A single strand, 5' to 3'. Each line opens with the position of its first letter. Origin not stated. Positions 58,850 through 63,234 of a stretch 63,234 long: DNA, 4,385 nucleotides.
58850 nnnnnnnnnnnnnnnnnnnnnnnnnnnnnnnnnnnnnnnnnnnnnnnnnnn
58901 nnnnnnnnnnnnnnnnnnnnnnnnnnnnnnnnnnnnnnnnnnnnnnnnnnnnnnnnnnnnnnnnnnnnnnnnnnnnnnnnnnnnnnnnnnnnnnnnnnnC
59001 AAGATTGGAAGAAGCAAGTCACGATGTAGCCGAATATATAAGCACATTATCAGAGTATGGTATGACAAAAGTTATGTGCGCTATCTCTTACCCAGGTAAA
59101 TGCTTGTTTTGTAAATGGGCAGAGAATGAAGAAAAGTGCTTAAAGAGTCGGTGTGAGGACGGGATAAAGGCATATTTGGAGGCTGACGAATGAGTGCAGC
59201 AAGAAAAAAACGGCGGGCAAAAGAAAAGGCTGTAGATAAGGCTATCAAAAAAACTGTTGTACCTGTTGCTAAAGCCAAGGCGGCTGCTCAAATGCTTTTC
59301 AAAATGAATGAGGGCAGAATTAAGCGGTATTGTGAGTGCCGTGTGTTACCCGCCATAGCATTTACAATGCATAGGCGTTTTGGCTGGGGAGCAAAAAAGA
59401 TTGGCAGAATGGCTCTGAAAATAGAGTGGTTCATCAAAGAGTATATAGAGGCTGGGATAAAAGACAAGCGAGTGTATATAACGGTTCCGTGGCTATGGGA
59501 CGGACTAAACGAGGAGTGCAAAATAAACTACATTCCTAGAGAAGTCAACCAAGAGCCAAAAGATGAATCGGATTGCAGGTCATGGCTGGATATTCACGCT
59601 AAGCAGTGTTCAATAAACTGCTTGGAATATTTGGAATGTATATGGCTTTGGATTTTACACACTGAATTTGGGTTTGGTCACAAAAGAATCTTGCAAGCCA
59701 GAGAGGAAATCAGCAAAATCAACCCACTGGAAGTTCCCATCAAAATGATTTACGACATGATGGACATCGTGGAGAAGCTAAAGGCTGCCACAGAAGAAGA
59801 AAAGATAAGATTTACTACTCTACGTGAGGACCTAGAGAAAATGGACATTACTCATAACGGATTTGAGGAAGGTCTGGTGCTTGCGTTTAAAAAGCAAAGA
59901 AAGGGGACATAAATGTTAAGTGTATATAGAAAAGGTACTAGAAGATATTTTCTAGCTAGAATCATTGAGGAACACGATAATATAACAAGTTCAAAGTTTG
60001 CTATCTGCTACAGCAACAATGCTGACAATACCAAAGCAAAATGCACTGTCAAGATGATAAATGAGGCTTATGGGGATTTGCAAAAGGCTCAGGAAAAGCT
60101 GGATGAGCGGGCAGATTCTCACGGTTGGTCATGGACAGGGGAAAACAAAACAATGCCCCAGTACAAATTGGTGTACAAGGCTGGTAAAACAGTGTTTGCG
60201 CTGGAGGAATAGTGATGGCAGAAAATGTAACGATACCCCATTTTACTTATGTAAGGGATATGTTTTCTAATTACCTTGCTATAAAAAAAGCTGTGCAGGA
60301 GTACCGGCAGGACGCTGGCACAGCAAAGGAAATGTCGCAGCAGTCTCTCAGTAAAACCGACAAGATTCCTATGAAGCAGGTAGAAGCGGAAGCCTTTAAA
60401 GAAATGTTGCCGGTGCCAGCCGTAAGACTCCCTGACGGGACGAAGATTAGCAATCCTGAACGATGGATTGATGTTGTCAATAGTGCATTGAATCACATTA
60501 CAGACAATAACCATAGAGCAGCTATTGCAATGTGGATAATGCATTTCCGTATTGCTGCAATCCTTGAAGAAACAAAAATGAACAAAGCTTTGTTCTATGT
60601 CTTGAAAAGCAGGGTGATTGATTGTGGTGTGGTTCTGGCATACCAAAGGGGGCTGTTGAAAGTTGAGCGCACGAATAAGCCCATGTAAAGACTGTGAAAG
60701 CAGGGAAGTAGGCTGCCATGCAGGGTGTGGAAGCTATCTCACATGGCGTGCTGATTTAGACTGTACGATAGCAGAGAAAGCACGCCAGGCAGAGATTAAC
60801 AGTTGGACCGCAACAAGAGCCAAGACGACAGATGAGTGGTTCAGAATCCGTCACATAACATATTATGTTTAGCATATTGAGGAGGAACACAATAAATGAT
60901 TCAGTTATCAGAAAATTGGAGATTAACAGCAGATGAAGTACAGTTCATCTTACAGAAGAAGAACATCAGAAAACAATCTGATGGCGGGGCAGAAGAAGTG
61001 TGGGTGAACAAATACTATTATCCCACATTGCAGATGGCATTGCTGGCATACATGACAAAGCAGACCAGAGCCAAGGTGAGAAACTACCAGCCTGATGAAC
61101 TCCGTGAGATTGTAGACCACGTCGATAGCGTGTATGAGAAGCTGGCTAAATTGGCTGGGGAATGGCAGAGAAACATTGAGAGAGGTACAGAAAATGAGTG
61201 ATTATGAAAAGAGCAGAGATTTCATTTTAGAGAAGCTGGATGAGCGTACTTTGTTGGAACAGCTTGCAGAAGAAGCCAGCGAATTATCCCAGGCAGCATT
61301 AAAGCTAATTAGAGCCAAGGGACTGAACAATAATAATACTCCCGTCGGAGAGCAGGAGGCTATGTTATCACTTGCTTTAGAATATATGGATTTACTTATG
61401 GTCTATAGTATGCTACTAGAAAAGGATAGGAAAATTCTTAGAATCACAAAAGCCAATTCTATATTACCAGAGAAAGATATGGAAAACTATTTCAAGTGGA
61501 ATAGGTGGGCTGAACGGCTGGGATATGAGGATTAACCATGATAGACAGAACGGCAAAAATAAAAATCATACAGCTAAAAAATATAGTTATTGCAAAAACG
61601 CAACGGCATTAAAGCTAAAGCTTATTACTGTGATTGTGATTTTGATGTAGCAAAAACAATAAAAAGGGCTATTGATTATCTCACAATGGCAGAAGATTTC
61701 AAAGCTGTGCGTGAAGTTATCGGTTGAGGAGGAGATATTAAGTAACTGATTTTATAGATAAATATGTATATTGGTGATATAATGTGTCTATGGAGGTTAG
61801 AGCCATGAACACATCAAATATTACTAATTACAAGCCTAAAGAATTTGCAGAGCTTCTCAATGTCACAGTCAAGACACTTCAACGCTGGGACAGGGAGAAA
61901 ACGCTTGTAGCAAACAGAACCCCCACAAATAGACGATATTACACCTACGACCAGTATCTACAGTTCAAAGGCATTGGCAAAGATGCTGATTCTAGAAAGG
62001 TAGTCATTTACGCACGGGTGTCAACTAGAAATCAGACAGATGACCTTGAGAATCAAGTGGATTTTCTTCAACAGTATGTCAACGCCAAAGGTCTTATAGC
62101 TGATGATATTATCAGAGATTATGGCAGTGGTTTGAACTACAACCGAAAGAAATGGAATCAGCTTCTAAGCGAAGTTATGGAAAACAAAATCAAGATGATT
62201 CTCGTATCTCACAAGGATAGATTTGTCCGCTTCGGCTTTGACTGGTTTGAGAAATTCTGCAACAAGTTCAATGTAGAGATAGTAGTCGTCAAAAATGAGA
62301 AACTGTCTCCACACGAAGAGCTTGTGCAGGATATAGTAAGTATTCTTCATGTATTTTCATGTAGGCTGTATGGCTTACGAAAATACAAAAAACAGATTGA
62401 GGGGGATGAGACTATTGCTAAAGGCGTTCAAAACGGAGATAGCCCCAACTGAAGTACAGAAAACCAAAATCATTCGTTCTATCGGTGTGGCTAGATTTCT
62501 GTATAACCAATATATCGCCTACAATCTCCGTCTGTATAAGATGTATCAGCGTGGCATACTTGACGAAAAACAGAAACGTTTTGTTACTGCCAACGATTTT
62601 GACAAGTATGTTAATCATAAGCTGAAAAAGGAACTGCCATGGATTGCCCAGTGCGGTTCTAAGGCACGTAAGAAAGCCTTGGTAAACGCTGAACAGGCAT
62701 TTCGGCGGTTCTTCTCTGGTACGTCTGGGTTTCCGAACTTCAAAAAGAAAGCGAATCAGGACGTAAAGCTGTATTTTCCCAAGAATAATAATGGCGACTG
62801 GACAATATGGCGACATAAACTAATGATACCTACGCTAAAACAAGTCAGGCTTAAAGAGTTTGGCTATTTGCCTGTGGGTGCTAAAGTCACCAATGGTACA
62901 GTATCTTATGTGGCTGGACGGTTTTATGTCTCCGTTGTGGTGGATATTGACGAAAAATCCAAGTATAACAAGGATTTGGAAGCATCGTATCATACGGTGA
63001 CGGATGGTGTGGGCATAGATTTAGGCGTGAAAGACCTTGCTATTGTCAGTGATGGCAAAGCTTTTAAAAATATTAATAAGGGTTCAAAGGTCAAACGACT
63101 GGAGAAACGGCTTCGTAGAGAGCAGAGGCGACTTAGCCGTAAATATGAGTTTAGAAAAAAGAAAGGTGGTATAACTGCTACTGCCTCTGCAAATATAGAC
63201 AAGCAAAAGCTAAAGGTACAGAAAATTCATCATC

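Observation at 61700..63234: IS607-family tnpA-tnpB element split by the window ends; circular permutation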

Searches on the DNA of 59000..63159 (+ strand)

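Call 9: search_dna_similar(query=window:59000-63159:+, collection=phages, mode=near, max_rows=25)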
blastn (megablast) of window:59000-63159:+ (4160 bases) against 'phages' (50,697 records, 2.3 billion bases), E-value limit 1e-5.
No match.

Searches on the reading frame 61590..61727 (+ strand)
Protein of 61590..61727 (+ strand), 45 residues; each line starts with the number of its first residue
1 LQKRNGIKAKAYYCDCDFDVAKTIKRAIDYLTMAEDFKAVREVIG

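Call 43: search_protein_families(library=phrogs, proteins=[window:61590-61727:+], max_evalue=0.001)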
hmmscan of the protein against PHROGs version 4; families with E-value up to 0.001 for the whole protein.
window:61590-61727:+ (45 aa): 0 families

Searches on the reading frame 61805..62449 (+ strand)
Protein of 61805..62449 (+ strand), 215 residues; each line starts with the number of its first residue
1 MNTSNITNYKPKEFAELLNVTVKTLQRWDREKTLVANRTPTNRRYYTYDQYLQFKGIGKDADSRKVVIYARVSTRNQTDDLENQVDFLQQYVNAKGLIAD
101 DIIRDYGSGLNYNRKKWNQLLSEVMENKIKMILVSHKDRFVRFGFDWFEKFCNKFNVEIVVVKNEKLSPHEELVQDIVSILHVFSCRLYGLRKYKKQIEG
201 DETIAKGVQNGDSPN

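Call 6: search_protein_families(library=pfam, proteins=[window:61805-62449:+], max_evalue=0.01)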
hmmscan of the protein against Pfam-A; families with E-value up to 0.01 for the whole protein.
seq(215 aa): 5 families
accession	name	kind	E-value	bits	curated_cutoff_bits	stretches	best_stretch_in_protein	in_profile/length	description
PF00239.26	Resolvase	-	3.5e-20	73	23.3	1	66-192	1-131/145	Resolvase, N terminal domain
PF13411.12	MerR_1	-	1.2e-09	38.6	21.6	1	9-57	1-49/69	MerR HTH family regulatory protein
PF00376.29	MerR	-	1.6e-09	37.8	28.2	1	11-46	2-38/38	MerR family regulatory protein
PF12728.13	HTH_17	-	0.0011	19.7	27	1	9-40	2-32/51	Helix-turn-helix domain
PF10469.15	AKAP7_NLS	-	0.007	16.7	24.4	0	50-104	82-138/208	AKAP7 2'5' RNA ligase-like domain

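Call 7: search_protein_families(library=ncbifam, proteins=[window:61805-62449:+], max_evalue=0.01)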
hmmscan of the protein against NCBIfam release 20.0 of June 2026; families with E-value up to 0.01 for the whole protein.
seq(215 aa): 6 families
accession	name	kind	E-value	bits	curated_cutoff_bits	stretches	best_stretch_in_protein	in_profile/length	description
NF033518.0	transpos_IS607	equivalog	1.4e-66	223.6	110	1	12-197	1-187/187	IS607 family transposase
NF049883.1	resolv_YneB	equivalog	2.7e-12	46.6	175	1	65-191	1-133/211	YneB family resolvase-like protein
NF041201.1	recomb_XisF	equivalog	1.9e-10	40.3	375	1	67-192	2-128/465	fdxN element excision recombinase XisF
NF033787.1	HTH_BldC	subfamily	0.00031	20.5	77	1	10-46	4-40/49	BldC family transcriptional regulator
NF009949.0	PRK13413.1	equivalog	0.0013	18.5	272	1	66-165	2-100/203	master DNA invertase Mpi family serine-type recombinase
NF047375.1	HeatShock_HspR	equivalog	0.005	16.8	105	0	15-89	10-87/92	heat shock protein transcriptional repressor HspR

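Call 37: search_solved_structures(query=window:61805-62449:+, show_alignments=1)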
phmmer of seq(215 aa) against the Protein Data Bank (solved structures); distinct sequences matched with E-value up to 0.001: 6.
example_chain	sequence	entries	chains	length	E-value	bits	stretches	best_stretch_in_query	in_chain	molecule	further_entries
3ilx_A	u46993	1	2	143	9.2e-31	110.4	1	64-196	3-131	First ORF in transposon ISC1904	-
3lhf_A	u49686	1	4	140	5.1e-30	108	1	64-196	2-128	Serine Recombinase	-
3lhk_A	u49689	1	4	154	1.7e-29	106.3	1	64-197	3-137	putative DNA binding protein MJ0014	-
6dgc_A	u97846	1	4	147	6e-28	101.2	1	66-198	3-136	ISC1926 TnpA C-terminal catalytic domain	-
6dgb_A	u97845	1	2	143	1.3e-14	57.7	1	66-196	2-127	IS607 family transposase IS1535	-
3bvp_A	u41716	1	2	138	3.8e-06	30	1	63-147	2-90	TP901-1 Integrase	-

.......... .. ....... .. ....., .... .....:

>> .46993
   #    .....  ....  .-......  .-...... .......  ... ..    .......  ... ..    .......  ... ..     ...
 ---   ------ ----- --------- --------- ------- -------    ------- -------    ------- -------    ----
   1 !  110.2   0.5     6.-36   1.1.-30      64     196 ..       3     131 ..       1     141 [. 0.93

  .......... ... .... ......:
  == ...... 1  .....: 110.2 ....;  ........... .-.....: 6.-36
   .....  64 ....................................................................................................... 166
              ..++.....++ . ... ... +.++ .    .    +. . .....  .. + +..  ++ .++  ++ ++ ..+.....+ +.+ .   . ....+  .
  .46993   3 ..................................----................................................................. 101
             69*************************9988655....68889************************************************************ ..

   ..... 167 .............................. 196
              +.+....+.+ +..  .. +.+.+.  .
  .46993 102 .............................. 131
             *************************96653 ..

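Call 75: list_cluster_members(proteins=[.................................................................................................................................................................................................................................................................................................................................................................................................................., window:61805-62449:+])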
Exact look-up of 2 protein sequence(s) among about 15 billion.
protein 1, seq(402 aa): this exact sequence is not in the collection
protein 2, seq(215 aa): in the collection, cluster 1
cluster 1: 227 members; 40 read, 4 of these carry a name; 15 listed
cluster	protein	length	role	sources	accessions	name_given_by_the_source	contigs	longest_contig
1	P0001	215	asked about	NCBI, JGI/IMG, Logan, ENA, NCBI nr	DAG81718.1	MAG TPA: transposase [Caudoviricetes sp.]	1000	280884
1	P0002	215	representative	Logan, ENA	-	-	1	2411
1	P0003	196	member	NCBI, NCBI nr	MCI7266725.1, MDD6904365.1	MAG: IS607 family transposase, partial [Dialister sp.] | IS607 family transposase [Veillonellaceae bacterium]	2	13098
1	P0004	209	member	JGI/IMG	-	predicted site-specific integrase-resolvase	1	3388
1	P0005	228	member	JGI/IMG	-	predicted site-specific integrase-resolvase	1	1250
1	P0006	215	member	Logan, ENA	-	-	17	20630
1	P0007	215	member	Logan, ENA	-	-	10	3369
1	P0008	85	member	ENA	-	-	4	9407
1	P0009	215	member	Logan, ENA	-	-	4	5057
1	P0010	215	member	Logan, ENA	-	-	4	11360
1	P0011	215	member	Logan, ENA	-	-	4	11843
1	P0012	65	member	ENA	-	-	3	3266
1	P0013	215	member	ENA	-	-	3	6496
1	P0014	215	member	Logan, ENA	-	-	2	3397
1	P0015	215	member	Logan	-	-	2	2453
